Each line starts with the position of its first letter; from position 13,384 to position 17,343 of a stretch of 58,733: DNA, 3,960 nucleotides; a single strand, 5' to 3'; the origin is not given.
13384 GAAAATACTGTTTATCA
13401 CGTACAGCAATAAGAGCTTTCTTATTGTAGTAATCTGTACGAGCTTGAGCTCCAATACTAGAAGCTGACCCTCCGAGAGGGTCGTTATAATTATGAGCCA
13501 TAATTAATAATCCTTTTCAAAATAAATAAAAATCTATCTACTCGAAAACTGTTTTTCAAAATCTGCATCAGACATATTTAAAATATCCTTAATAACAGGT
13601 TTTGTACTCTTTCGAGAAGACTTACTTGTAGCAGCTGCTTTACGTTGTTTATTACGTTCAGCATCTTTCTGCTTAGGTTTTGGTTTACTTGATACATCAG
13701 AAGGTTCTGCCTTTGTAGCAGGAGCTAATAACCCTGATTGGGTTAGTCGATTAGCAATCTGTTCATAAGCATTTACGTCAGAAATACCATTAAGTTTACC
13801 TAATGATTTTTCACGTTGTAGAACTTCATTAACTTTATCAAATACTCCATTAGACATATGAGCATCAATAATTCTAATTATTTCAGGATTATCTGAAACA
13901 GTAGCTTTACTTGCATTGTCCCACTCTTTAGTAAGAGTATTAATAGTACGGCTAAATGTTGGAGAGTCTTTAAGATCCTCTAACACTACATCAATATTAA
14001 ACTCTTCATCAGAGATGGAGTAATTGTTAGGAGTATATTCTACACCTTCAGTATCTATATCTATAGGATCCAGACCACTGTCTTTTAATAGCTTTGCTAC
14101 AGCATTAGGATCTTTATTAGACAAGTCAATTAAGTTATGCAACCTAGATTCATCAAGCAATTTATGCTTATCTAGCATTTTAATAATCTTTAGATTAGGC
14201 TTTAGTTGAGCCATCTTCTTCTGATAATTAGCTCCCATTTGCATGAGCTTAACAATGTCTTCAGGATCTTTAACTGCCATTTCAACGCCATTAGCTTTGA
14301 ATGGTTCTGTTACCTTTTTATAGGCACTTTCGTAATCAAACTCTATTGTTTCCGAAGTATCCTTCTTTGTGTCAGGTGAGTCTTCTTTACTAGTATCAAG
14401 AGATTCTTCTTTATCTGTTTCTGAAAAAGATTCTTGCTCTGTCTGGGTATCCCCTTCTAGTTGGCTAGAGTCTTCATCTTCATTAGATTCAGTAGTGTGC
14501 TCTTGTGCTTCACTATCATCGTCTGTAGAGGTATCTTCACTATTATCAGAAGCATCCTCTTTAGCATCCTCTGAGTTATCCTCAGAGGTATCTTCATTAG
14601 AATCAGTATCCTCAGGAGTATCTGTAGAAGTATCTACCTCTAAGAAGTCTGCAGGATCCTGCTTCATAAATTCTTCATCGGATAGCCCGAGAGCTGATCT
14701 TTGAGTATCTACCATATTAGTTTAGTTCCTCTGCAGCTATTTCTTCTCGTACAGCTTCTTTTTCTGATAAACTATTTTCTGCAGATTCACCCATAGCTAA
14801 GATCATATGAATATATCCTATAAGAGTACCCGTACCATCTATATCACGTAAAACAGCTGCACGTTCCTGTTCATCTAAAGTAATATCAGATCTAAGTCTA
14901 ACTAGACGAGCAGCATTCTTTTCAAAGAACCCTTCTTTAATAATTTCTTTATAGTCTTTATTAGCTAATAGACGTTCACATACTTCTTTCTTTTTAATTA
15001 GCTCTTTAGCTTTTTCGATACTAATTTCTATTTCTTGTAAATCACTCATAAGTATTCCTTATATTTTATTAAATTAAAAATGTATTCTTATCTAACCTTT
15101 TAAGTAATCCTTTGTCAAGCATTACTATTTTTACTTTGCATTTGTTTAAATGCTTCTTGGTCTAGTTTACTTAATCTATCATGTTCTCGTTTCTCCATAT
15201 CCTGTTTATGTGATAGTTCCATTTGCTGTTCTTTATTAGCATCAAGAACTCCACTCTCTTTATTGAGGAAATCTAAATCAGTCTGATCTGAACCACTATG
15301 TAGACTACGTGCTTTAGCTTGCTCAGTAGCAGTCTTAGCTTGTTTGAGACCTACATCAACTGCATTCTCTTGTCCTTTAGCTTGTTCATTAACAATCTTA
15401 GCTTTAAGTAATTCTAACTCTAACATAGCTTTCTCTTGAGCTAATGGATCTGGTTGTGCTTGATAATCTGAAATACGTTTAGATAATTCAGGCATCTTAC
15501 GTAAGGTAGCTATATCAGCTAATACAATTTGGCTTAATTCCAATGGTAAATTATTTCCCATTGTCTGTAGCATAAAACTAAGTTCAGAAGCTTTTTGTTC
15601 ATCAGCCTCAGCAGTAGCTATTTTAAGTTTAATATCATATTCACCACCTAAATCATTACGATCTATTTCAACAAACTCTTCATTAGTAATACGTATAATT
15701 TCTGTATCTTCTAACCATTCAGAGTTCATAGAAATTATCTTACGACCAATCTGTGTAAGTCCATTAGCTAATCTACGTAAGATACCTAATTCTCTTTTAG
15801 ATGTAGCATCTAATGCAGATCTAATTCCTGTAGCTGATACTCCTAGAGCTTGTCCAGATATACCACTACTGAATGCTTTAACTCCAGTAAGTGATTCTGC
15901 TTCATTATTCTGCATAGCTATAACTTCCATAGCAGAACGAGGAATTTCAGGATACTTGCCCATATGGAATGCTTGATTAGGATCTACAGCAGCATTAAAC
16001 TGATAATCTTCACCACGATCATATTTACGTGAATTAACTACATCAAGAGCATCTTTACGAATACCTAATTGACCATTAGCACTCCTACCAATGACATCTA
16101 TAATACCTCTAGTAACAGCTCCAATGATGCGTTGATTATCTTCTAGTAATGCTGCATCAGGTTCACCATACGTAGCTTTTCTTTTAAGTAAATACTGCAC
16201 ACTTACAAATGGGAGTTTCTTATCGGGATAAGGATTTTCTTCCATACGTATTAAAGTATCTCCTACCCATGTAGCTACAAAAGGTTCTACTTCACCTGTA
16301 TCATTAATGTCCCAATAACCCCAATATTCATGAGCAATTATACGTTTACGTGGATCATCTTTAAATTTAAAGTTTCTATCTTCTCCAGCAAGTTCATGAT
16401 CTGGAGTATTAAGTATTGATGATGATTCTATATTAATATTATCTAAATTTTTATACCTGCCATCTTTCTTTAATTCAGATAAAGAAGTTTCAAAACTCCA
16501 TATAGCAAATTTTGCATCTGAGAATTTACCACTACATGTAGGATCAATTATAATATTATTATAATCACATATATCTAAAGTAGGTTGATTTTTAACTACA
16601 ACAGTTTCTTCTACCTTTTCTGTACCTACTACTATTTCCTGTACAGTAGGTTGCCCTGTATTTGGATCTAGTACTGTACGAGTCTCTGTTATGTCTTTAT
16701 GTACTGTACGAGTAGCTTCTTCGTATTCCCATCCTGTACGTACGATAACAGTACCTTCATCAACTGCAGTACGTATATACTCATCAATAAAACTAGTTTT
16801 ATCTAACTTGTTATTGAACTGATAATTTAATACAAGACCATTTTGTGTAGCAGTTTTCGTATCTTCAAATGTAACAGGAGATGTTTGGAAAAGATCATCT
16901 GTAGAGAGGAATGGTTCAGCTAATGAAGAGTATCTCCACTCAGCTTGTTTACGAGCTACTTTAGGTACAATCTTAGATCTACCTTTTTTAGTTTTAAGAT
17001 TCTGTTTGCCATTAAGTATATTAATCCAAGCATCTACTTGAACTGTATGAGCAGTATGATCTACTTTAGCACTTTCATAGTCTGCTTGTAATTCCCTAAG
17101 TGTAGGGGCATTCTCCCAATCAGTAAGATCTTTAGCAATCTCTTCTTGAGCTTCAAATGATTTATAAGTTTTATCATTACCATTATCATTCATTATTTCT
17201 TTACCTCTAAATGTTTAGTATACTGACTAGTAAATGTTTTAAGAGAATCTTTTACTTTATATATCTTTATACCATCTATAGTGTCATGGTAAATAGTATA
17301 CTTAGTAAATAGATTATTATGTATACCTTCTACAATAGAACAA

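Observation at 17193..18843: Carrier protein + Cys-His-His condensing enzyme + unknown ORF translationally coupled to the portal gene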

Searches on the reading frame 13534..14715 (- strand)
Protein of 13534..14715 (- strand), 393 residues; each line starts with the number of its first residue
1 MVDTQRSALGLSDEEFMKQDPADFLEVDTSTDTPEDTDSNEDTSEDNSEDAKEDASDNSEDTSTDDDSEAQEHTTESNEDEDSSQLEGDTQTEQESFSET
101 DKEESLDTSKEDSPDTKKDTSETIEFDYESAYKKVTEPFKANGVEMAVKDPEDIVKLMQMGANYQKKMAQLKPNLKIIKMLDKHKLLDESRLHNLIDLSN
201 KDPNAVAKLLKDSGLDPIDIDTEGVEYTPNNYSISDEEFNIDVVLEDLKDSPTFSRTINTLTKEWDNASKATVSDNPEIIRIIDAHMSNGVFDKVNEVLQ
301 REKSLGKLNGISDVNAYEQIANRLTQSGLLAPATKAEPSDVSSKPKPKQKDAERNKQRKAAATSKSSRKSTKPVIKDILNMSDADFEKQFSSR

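Call 45: search_protein_families(library=pfam, proteins=[window:13534-14715:-], max_evalue=0.01)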
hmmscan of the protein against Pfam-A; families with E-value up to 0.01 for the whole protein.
window:13534-14715:- (393 aa): 0 families

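Call 69: search_protein_families(library=phrogs, proteins=[window:13534-14715:-], max_evalue=0.001)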
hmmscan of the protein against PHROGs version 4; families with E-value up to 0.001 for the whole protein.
window:13534-14715:- (393 aa): 1 family
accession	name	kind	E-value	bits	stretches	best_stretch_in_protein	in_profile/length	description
phrog_2120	-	tail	5.8e-108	362.5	1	4-392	5-401/403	tail length tape measure protein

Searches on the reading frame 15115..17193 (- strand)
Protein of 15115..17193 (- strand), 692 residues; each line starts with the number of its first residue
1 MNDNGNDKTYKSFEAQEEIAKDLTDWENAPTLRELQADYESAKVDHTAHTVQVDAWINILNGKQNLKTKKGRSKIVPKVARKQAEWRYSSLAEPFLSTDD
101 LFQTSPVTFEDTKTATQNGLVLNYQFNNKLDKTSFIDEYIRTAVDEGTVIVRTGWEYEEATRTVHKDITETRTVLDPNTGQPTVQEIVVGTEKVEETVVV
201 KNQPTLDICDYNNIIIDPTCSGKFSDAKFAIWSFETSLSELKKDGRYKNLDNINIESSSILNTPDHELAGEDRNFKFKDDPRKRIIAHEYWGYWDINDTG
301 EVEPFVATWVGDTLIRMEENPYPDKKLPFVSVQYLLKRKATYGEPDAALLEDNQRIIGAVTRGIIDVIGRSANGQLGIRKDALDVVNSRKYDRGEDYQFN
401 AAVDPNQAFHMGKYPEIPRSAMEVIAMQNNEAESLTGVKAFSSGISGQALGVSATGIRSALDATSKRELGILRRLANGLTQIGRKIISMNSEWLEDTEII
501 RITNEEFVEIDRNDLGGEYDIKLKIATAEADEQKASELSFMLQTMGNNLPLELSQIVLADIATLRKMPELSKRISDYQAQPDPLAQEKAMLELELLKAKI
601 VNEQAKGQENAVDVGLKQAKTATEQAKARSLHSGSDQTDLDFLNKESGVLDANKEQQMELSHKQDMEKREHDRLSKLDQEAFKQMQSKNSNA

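Call 4: search_protein_families(library=ncbifam, proteins=[window:15115-17193:-], max_evalue=1)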
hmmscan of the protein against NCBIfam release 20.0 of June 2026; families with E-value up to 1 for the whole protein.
window:15115-17193:- (692 aa): 0 families

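Call 5: search_protein_families(library=phrogs, proteins=[window:15115-17193:-], max_evalue=0.1)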
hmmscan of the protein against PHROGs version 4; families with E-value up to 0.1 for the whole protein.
window:15115-17193:- (692 aa): 2 families
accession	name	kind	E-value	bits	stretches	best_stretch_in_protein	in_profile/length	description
phrog_1216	-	head and packaging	8.4e-231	769.3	1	20-689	5-675/714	portal protein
phrog_156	-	head and packaging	1.3e-19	71.1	1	306-678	273-663/681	portal protein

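Call 6: search_protein_families(library=pfam, proteins=[window:15115-17193:-], max_evalue=1)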
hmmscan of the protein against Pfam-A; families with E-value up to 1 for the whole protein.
window:15115-17193:- (692 aa): 1 family
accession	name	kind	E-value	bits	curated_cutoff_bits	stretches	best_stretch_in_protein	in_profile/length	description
PF23899.1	SU10_portal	-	4.9e-137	458.3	30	1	32-598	2-592/593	Phage SU10 portal protein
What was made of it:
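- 15115..17193 (-): Portal gene (context). Its start codon overlaps the orf111 stop by 1 nt. PF23899 SU10_portal at 4.9e-137 (call 6); phrog_1216 portal at 8e-231 (call 5).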

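Call 9: search_dna_similar(query=window:15115-17193:-, collection=phages, mode=protein, max_rows=25)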
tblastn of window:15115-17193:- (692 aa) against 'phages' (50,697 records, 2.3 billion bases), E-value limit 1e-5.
Records with a match: 492; places in all: 493; records where one place covers at least 80% of the query: 458.
Best place of each record, by identity: <60% 492.
By first word of the organism name: Vibrio 109; Pseudomonas 103; Escherichia 68; Klebsiella 29; Erwinia 21; Achromobacter 17; Rhizobium 16; Pectobacterium 14; Salmonella 11; Stenotrophomonas 10; and 27 more.
By host as written in the record: - 82; Pseudomonas aeruginosa 39; Escherichia coli 28; Vibrio breoganii 15; Klebsiella pneumoniae 14; Pseudomonas aeruginosa ATCC 27853 12; Achromobacter xylosoxidans I2BC 12; Pseudomonas aeruginosa PAO1 11; and 137 more.
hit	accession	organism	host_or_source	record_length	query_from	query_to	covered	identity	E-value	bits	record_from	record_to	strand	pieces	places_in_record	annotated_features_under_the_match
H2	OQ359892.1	Salmonella phage vB_SenP_UTK0002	Salmonella enterica subsp. enterica ...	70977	22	658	85%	59.9%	2e-171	723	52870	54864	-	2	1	portal (connector) protein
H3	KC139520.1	Salmonella phage FSL SP-076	Salmonella enterica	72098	22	658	85%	59.9%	2e-171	723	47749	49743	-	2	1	hypothetical protein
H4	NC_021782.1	Salmonella phage FSL SP-076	Salmonella enterica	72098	22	658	85%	59.9%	2e-171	723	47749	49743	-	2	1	portal protein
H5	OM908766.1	Salmonella phage S5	Salmonella sp.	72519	22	658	85%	59.9%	3e-171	723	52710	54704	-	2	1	none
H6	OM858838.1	Shigella phage B2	Shigella flexneri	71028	22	658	85%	59.9%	3e-171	723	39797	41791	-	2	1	portal protein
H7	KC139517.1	Salmonella phage FSL SP-058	Salmonella enterica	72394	22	658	85%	59.9%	3e-171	723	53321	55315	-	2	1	hypothetical protein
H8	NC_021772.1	Salmonella phage FSL SP-058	Salmonella enterica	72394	22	658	85%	59.9%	3e-171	723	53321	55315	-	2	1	portal protein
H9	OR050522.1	Salmonella phage SP154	Salmonella enterica subsp. enterica ...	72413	22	658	85%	59.8%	4e-171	723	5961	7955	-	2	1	portal (connector) protein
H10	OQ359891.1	Salmonella phage vB_SenP_UTK0001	Salmonella enterica subsp. enterica ...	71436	22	658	85%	59.8%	1e-170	721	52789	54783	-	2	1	portal (connector) protein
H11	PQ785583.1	Salmonella phage As2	Salmonella enterica subsp. enterica ...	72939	22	658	85%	59.8%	1e-170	721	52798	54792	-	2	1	portal (connector) protein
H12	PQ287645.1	Pseudomonas phage BWKH3_L8_1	Pseudomonas aeruginosa BWKH3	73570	25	679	95%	50.9%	0e+0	665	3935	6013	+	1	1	portal protein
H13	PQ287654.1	Pseudomonas phage HHBS9_2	Pseudomonas aeruginosa BWKH9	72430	25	679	95%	50.9%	0e+0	665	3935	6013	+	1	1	portal protein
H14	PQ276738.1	Pseudomonas phage BWKH3_R8_1A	Pseudomonas aeruginosa BWKH003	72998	25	679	95%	50.9%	0e+0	665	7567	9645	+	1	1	portal protein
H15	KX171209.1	Pseudomonas phage vB_Pae575P-3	Pseudomonas sp.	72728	25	679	95%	50.8%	4e-162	803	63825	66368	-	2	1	portal protein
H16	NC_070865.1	Pseudomonas phage vB_Pae575P-3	Pseudomonas sp.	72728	25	679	95%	50.8%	4e-162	803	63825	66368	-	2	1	portal protein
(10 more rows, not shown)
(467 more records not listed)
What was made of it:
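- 15115..17193 (-): 50-60% identity to Schitoviridae portals (call 9).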

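Call 72: get_annotated_region(hit=H4, flank=5000)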
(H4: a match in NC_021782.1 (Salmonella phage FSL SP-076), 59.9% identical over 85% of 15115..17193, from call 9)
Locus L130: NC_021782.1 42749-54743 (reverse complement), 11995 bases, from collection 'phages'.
description: Salmonella phage FSL SP-076, complete genome.
organism: Salmonella phage FSL SP-076 (NCBI taxid 1173762)
taxonomy: Viruses; Duplodnaviria; Heunggongvirae; Uroviricota; Caudoviricetes; Schitoviridae; Humphriesvirinae; Ithacavirus; Ithacavirus SP076
host: Salmonella enterica; source: -; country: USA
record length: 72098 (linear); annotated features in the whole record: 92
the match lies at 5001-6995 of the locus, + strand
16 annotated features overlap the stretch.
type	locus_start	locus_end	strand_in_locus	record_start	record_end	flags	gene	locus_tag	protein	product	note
CDS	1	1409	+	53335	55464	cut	-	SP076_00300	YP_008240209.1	tail spike protein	-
CDS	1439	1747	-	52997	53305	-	-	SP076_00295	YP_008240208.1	hypothetical protein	-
CDS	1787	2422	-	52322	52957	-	-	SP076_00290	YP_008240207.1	hypothetical protein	COG0366 Glycosidases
CDS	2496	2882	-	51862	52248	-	-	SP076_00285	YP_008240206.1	head fiber protein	-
CDS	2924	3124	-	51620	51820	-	-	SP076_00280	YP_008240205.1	hypothetical protein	-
CDS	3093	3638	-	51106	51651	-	-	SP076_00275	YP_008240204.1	Rz-like spanin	Rz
CDS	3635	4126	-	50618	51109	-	-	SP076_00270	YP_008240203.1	endolysin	COG3772 Phage-related lysozyme (muraminidase)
CDS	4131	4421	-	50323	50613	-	-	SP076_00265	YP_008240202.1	holin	similar to Enterobacteria phage epsilon15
CDS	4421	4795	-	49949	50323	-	-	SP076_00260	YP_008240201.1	holin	-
CDS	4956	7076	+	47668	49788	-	-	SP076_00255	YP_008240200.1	portal protein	-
CDS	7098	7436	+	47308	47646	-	-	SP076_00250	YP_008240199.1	hypothetical protein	-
CDS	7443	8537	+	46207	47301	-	-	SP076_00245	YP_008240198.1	tail length tape measure protein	-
CDS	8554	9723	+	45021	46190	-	-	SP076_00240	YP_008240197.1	major head protein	-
CDS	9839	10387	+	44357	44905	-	-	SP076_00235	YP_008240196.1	hypothetical protein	-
CDS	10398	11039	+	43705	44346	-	-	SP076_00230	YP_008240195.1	virion structural protein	-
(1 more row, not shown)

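Call 94: find_related_loci(query=window:15115-17193:-, collection=viral_contigs, flank=3000)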
Query window:15115-17193:- (692 aa) in viral_contigs; peptide patterns used: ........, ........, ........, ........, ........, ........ (x = any residue, [..] = any of these).
76 stretches matched a pattern; 72 encode a relative of the query (tblastn E <= 1e-3); 72 distinct loci.
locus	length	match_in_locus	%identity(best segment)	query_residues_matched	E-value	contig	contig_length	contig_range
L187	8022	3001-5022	67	20-685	0e+0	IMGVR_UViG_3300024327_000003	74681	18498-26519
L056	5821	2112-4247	62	6-687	0e+0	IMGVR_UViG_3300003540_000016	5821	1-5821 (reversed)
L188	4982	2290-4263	64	7-665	0e+0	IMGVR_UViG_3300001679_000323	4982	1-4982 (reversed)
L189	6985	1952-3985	62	23-679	0e+0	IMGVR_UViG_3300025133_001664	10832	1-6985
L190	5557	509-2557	62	23-684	0e+0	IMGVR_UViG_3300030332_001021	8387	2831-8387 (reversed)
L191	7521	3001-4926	66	14-649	0e+0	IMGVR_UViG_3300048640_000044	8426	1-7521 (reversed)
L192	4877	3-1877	62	81-684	0e+0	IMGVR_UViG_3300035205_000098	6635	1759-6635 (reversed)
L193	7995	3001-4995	56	21-649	0e+0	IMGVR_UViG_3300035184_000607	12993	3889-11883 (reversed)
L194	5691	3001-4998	56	20-649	0e+0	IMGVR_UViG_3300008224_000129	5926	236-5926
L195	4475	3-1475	71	195-685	0e+0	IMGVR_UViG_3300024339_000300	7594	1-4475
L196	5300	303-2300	55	20-649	0e+0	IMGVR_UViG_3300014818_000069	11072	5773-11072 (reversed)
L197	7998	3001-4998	55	20-649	0e+0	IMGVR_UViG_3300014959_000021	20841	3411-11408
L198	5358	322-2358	54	18-664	0e+0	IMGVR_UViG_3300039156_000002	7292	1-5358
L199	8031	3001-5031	55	6-649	0e+0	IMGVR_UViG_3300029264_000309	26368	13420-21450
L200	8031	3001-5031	55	6-649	0e+0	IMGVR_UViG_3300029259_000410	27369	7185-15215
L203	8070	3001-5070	52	12-685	0e+0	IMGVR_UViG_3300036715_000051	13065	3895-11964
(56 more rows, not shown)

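Call 99: search_protein_families(library=pfam, proteins=[L203:1271-1807:+, L203:1813-2124:+, L203:2114-2968:+, L203:753-1262:+, L188:1973-2278:+, L188:1140-1955:+, L188:602-1138:+], max_evalue=1)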
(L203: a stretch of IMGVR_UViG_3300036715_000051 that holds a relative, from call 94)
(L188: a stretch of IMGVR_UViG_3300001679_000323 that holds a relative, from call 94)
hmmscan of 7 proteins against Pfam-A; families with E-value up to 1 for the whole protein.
L203:1271-1807:+ (178 aa): 3 families
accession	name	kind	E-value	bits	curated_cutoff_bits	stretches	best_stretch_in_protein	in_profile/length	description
PF02999.19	Borrelia_orfD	-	0.0074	17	27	1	33-71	58-96/100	Borrelia orf-D family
PF15944.10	DUF4752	-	0.029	14.8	27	1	133-168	47-82/84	Domain of unknown function (DUF4752)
PF13833.12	EF-hand_8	-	0.23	11.6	28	1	143-174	16-44/54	EF-hand domain pair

L203:1813-2124:+ (103 aa): 1 family
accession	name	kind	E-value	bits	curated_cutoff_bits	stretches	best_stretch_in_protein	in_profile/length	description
PF03954.19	Lectin_N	-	0.066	13.5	28.3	1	3-50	58-105/140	Hepatic lectin, N-terminal domain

L203:2114-2968:+ (284 aa): 1 family
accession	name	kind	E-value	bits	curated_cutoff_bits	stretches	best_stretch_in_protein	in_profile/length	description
PF02801.28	Ketoacyl-synt_C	-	0.00011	22.7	20.8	1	188-255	29-103/119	Beta-ketoacyl synthase, C-terminal domain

L203:753-1262:+ (169 aa): 2 families
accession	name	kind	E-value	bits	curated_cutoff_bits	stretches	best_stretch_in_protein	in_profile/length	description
PF21787.3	TNP-like_RNaseH_N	-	0.0077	17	24.6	1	129-167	69-107/137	TNP-like, RNase H N-terminal domain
PF08028.16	Acyl-CoA_dh_2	-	0.021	15.5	22.7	1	17-82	3-64/134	Acyl-CoA dehydrogenase, C-terminal domain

L188:1973-2278:+ (101 aa): 1 family
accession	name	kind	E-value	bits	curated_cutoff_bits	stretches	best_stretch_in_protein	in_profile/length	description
PF15575.11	Imm49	-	0.11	12.5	30.1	1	41-88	47-91/217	Immunity protein 49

L188:1140-1955:+ (271 aa): 0 families

L188:602-1138:+ (178 aa): 0 families
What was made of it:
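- On KAS I/II condensing enzymes (FabB/FabF, thiolase superfamily, Cys-His-His): Only the L203 homologue passes PF02801, at 22.7 bits (call 99).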
